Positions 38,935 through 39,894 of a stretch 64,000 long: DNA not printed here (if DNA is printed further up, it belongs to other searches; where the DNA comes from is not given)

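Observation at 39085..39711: PghP-like zinc gamma-glutamyl hydrolase inside a puu/spu island that lacks a PuuD/SpuA-type gamma-glutamyl-GABA hydrolase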

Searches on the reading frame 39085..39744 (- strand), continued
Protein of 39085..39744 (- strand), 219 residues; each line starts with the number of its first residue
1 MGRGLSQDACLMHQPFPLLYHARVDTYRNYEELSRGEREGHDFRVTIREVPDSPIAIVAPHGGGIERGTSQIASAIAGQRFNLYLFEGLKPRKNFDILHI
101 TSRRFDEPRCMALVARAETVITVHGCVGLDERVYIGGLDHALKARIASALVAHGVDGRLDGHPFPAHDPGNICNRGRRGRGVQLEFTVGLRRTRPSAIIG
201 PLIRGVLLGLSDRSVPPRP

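Call 13: find_encoding_contigs(protein=P0017, flank=10000, max_places=2)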
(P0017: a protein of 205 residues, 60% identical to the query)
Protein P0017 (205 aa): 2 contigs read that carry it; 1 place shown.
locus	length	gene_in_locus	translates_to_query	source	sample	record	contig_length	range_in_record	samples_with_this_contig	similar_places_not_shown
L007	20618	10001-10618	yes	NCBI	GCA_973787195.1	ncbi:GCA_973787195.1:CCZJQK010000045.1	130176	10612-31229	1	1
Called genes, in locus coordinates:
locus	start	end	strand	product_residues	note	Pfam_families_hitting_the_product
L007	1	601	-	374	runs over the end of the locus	PF13439:Glyco_transf_4, PF13579:Glyco_trans_4_4, PF20706:GT4-conflict, PF00534:Glycos_transf_1, PF13692:Glyco_trans_1_4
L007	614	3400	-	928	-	PF00133:tRNA-synt_1, PF09334:tRNA-synt_1g (weak), PF13603:tRNA-synt_1_2 (weak), PF09334:tRNA-synt_1g (weak), PF08264:Anticodon_1, PF10458:Val_tRNA-synt_C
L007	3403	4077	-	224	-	PF01569:PAP2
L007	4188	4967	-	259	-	-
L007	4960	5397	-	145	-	PF04364:DNA_pol3_chi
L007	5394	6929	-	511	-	PF02789:Peptidase_M17_N, PF00883:Peptidase_M17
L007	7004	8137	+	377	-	PF03739:LptF_LptG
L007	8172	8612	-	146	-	PF06271:RDD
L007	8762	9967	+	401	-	PF00561:Abhydrolase_1, PF12697:Abhydrolase_6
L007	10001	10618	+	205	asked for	PF05908:Gamma_PGA_hydro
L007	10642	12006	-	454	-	PF10396:TrmE_N, PF12631:MnmE_helical, PF01926:MMR_HSR1, PF02421:FeoB_N (weak), PF04548:AIG1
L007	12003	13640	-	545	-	PF14849:YidC_periplas, PF02096:60KD_IMP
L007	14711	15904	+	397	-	PF00308:Bac_DnaA, PF01695:IstB_IS21 (weak), PF08299:Bac_DnaA_C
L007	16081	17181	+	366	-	PF00712:DNA_pol3_beta, PF02767:DNA_pol3_beta_2, PF02768:DNA_pol3_beta_3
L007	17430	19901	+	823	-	PF02518:HATPase_c, PF00204:DNA_gyraseB, PF01751:Toprim, PF21249:GyrB_hook, PF18053:GyrB_insert, PF00986:DNA_gyraseB_C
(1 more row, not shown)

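Call 18: find_related_loci(query=window:39085-39711:-, collection=genome_contigs, flank=10000)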
Query window:39085-39711:- (208 aa) in genome_contigs; peptide patterns used: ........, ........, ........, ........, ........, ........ (x = any residue, [..] = any of these).
599 stretches matched a pattern (row limit reached: there are more); 371 encode a relative of the query (tblastn E <= 1e-3); the best 80 are kept; 80 distinct loci.
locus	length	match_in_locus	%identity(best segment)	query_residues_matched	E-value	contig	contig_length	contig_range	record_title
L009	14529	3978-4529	63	14-197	8e-72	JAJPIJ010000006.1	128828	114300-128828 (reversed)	MAG: Gammaproteobacteria bacterium isolate Centralia_MAG_32 k107_13329574, whole genome shotgun sequence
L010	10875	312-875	54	12-199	2e-64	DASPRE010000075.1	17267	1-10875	MAG TPA_asm: Burkholderiales bacterium isolate SMAG_U12217 k141_1151369, whole genome shotgun sequence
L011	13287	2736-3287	53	12-195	9e-62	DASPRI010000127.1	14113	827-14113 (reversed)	MAG TPA_asm: Burkholderiales bacterium isolate SMAG_U12221 k141_1483057, whole genome shotgun sequence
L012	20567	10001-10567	53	11-199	3e-60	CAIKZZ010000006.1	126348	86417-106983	MAG: uncultured proteobacterium isolate Umea_bin-08968 genome assembly, contig: bin-08968:06/48, whole genome shotgun se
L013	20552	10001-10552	55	16-199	7e-60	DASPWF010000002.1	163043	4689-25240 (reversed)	MAG TPA_asm: Steroidobacteraceae bacterium isolate SMAG_U12349 k141_2012970, whole genome shotgun sequence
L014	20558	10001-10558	52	14-199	2e-59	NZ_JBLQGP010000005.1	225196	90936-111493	Thauera sp. WH-1 G6_contig_5, whole genome shotgun sequence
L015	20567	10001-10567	50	16-204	3e-59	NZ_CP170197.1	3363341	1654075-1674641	Sulfuriferula sp. GW1 chromosome, complete genome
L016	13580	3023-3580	51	16-201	6e-59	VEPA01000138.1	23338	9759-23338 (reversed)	MAG: Betaproteobacteria bacterium isolate MnB_8 Mn-Betaproteobacteria-1_135885, whole genome shotgun sequence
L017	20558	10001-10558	52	14-199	1e-58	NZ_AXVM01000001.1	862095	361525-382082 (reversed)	Comamonas badia DSM 17552 K320DRAFT_scaffold00001.1_C, whole genome shotgun sequence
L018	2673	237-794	52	14-199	6e-59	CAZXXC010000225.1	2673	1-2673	MAG TPA_asm: uncultured Methylococcaceae bacterium isolate SRP278314_co2_351 genome assembly, contig: NODE_61476_length_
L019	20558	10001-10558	52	14-199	1e-58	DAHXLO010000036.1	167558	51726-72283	MAG TPA_asm: Rhodocyclaceae bacterium isolate clean1598 k141_1165892, whole genome shotgun sequence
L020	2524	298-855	52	14-199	4e-59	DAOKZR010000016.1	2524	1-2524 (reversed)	MAG TPA_asm: Hyphomicrobium sp. isolate AMR_MDS_0055 NODE_16277_length_2524_cov_20.988659, whole genome shotgun sequence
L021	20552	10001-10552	53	16-199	3e-58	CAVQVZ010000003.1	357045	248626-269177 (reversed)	MAG: uncultured Gammaproteobacteria bacterium isolate MFD10113.bin.2.18 genome assembly, contig: contig_34744, whole gen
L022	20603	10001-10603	45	5-207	2e-56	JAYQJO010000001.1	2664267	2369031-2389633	MAG: Pseudomonadota bacterium isolate SD4487_NP_metabat_bins_2.tsv.068 contig_8771_pilon, whole genome shotgun sequence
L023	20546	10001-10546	51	16-197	3e-55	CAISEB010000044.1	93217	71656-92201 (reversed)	MAG: uncultured proteobacterium isolate Umea3_bin-2771 genome assembly, contig: bin-2771:44/59, whole genome shotgun seq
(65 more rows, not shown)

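Call 24: find_encoding_contigs(protein=P0004, flank=10000, max_places=2)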
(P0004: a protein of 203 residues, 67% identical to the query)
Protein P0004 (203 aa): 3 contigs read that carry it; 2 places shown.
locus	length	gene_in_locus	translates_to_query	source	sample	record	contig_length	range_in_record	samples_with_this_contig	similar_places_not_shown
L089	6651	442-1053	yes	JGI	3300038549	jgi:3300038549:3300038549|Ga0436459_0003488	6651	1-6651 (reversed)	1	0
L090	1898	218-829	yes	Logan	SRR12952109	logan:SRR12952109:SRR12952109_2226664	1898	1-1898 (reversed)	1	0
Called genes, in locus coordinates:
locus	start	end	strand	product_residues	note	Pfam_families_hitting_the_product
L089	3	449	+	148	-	?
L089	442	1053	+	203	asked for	PF05908:Gamma_PGA_hydro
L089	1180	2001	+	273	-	PF00005:ABC_tran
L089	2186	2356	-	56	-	-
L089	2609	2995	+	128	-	PF18602:Rap1a (weak)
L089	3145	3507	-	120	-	PF00582:Usp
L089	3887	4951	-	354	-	PF01699:Na_Ca_ex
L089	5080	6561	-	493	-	PF13091:PLDc_2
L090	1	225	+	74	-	?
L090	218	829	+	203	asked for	PF05908:Gamma_PGA_hydro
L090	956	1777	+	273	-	PF00005:ABC_tran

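Call 25: find_encoding_contigs(protein=P0008, flank=10000, max_places=3)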
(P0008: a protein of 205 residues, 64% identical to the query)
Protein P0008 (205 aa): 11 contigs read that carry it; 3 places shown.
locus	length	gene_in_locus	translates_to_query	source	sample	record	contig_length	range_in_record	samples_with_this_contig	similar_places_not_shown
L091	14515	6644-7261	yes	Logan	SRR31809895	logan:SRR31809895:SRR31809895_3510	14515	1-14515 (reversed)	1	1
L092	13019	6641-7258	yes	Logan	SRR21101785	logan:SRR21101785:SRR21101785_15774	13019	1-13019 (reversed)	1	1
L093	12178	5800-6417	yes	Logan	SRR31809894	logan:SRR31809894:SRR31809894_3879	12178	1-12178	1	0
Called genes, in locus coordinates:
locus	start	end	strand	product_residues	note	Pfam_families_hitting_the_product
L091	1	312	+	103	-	?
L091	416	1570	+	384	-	PF01547:SBP_bac_1, PF13416:SBP_bac_8, PF13343:SBP_bac_6 (faint)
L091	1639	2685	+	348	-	PF00005:ABC_tran, PF13304:AAA_21 (faint), PF08402:TOBE_2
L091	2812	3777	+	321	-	PF00528:BPD_transp_1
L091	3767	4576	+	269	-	PF00528:BPD_transp_1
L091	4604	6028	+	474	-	PF00171:Aldedh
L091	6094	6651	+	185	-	PF08534:Redoxin, PF00578:AhpC-TSA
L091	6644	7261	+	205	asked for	PF05908:Gamma_PGA_hydro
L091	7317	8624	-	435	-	PF00890:FAD_binding_2 (weak), PF01134:GIDA (weak), PF01266:DAO, PF01946:Thi4 (weak), PF07992:Pyr_redox_2 (weak), PF12831:FAD_oxidored (weak), PF13450:NAD_binding_8 (weak)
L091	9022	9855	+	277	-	PF07722:Peptidase_C26, PF00117:GATase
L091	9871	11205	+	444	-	PF00120:Gln-synt_C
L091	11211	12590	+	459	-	PF00202:Aminotran_3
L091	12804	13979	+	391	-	PF01547:SBP_bac_1, PF13531:SBP_bac_11 (weak), PF13416:SBP_bac_8, PF13343:SBP_bac_6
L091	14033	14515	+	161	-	?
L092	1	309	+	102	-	?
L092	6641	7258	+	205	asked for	PF05908:Gamma_PGA_hydro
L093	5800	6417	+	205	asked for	PF05908:Gamma_PGA_hydro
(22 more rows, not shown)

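Call 26: find_encoding_contigs(protein=P0014, flank=10000, max_places=2)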
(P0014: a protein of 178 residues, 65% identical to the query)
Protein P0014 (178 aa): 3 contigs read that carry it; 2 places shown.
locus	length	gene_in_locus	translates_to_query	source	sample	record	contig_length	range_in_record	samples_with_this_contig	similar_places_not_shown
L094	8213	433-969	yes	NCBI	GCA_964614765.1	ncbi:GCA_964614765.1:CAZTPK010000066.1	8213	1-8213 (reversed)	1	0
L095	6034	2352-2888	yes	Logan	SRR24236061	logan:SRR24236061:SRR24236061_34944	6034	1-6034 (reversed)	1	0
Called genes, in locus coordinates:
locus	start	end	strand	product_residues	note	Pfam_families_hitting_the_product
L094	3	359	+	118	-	?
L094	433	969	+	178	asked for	PF05908:Gamma_PGA_hydro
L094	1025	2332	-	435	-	PF00890:FAD_binding_2 (weak), PF01134:GIDA (weak), PF01266:DAO, PF01946:Thi4 (weak), PF07992:Pyr_redox_2 (weak), PF12831:FAD_oxidored (weak), PF13450:NAD_binding_8 (weak)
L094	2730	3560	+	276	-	PF07722:Peptidase_C26, PF00117:GATase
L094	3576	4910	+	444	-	PF00120:Gln-synt_C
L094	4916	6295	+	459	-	PF00202:Aminotran_3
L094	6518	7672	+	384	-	PF01547:SBP_bac_1, PF13531:SBP_bac_11, PF13416:SBP_bac_8, PF13343:SBP_bac_6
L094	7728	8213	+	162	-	?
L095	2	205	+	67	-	?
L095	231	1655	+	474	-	PF00171:Aldedh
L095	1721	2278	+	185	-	PF08534:Redoxin, PF00578:AhpC-TSA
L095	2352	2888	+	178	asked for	PF05908:Gamma_PGA_hydro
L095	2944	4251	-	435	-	PF00890:FAD_binding_2 (weak), PF01134:GIDA (weak), PF01266:DAO, PF01946:Thi4 (weak), PF07992:Pyr_redox_2 (weak), PF12831:FAD_oxidored (weak), PF13450:NAD_binding_8 (weak)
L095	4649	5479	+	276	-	PF07722:Peptidase_C26, PF00117:GATase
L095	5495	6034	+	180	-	?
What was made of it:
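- PghP was already present in the island in the relatives that still have C26 (calls 25, 26), so a pre-existing enzyme was available to take over.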

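Call 28: find_related_loci(query=window:39085-39711:-, collection=metagenome_contigs, flank=10000)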
Query window:39085-39711:- (208 aa) in metagenome_contigs; peptide patterns used: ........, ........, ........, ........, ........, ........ (x = any residue, [..] = any of these).
600 stretches matched a pattern (row limit reached: there are more); 439 encode a relative of the query (tblastn E <= 1e-3); the best 80 are kept; 80 distinct loci.
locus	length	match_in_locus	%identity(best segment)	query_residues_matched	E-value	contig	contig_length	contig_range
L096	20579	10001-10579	55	16-208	2e-64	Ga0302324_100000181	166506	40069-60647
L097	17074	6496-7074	55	16-208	2e-64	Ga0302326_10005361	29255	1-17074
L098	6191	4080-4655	54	16-207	1e-62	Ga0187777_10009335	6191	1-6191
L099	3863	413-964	54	16-199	6e-61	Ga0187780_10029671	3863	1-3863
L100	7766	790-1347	52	14-199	4e-60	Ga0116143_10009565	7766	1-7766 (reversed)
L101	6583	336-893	52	14-199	6e-60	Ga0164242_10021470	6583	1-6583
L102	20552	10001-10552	53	16-199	3e-60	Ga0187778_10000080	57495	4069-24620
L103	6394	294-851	52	14-199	3e-60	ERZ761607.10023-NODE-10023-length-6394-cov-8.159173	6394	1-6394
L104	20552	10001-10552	53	16-199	3e-59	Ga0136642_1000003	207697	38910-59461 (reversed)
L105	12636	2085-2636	52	16-199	3e-58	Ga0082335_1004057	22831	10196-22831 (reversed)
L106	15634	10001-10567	50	16-204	2e-58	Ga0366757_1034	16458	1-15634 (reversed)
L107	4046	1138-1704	50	16-204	2e-58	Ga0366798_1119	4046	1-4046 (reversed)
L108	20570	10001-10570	51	15-205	2e-57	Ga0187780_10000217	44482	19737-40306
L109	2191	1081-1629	54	16-198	4e-58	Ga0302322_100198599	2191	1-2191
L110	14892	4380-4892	53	14-184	2e-56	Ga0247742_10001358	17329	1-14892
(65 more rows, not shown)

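Call 34: search_protein_families(library=pfam, proteins=[L011:87-1082:+, L011:1294-1695:+, L011:2131-2691:+, L011:3396-4571:+, L011:4860-5585:+, L011:5997-6305:+, L011:6337-7014:+, L011:7602-8609:+, L001:10659-11060:+, L089:1180-2001:+], max_evalue=0.001)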
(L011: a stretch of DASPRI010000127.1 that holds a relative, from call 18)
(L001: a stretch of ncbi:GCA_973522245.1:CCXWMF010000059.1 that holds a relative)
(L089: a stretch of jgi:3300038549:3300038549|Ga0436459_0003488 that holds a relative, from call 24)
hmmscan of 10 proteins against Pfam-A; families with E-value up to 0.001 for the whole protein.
L011:87-1082:+ (331 aa): 1 family
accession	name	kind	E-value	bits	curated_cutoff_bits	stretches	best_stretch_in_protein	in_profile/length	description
PF01699.29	Na_Ca_ex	-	3e-23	82.9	24.9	2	3-151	8-150/151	Sodium/calcium exchanger protein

L011:1294-1695:+ (133 aa): 1 family
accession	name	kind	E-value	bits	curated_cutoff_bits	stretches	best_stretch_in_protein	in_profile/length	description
PF01152.27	Bac_globin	-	4.1e-12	46.8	21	1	10-124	1-115/121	Bacterial-like globin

L011:2131-2691:+ (186 aa): 2 families
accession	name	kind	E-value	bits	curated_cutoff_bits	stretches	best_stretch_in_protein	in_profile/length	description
PF08534.16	Redoxin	-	2.3e-13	50.6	26.6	1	26-179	3-148/148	Redoxin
PF00578.27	AhpC-TSA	-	3.4e-13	50.1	26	1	77-139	39-101/124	AhpC/TSA family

L011:3396-4571:+ (391 aa): 3 families
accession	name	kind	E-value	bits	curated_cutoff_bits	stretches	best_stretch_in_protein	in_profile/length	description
PF15902.12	Sortilin-Vps10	-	1.7e-11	44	33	0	136-212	3-62/446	Sortilin, neurotensin receptor 3,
PF02012.26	BNR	-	5.1e-09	35.2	27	0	80-90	1-11/12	BNR/Asp-box repeat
PF15899.11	BNR_6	-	3.7e-06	26.9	27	0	79-91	1-13/14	BNR-Asp box repeat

L011:4860-5585:+ (241 aa): 3 families
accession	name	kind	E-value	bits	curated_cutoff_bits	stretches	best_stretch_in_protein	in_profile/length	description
PF00175.26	NAD_binding_1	-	2.3e-17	64.1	22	1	113-220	1-108/109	Oxidoreductase NAD-binding domain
PF00970.30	FAD_binding_6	-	5e-05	24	21.1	1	6-101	2-97/99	Oxidoreductase FAD-binding domain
PF08030.17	NAD_binding_6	-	0.00015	22.3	22.2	1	112-159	5-57/156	Ferric reductase NAD binding domain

L011:5997-6305:+ (102 aa): 3 families
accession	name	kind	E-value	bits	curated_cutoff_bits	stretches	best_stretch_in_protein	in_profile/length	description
PF00355.32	Rieske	-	2.2e-23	82.4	20.3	1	5-89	3-87/88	Rieske [2Fe-2S] domain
PF13806.12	Rieske_2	-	7.7e-15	55.2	27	1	4-101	2-104/104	Rieske-like [2Fe-2S] domain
PF22543.2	Rieske_4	-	5.1e-08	33.6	28.4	1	21-78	17-78/119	Soluble Rieske-type ferredoxin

L011:6337-7014:+ (225 aa): 0 families

L011:7602-8609:+ (335 aa): 0 families

L001:10659-11060:+ (133 aa): 1 family
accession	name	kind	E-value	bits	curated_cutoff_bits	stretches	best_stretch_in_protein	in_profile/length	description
PF08570.15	DUF1761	-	3.9e-06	27.6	31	1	8-128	2-122/123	Protein of unknown function (DUF1761)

L089:1180-2001:+ (273 aa): 3 families
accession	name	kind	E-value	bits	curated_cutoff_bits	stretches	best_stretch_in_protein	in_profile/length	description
PF00005.33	ABC_tran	-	2.8e-30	106.2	25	1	25-184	1-137/137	ABC transporter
PF13191.12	AAA_16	-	7.1e-05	23.8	32.6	1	26-200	14-158/167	AAA ATPase domain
PF03205.20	MobB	-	0.00042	20.7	26.6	1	37-77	1-41/133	Molybdopterin guanine dinucleotide synthesis protein B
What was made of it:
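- The pair also occurs in unrelated contexts: L089, and L011 with Na/Ca exchanger, globin, BNR and Rieske genes (calls 24, 34).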

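Call 35: search_protein_families(library=ncbifam, proteins=[window:39085-39711:-], max_evalue=0.00001)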
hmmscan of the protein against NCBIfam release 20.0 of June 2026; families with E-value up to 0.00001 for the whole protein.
window:39085-39711:- (208 aa): 0 families
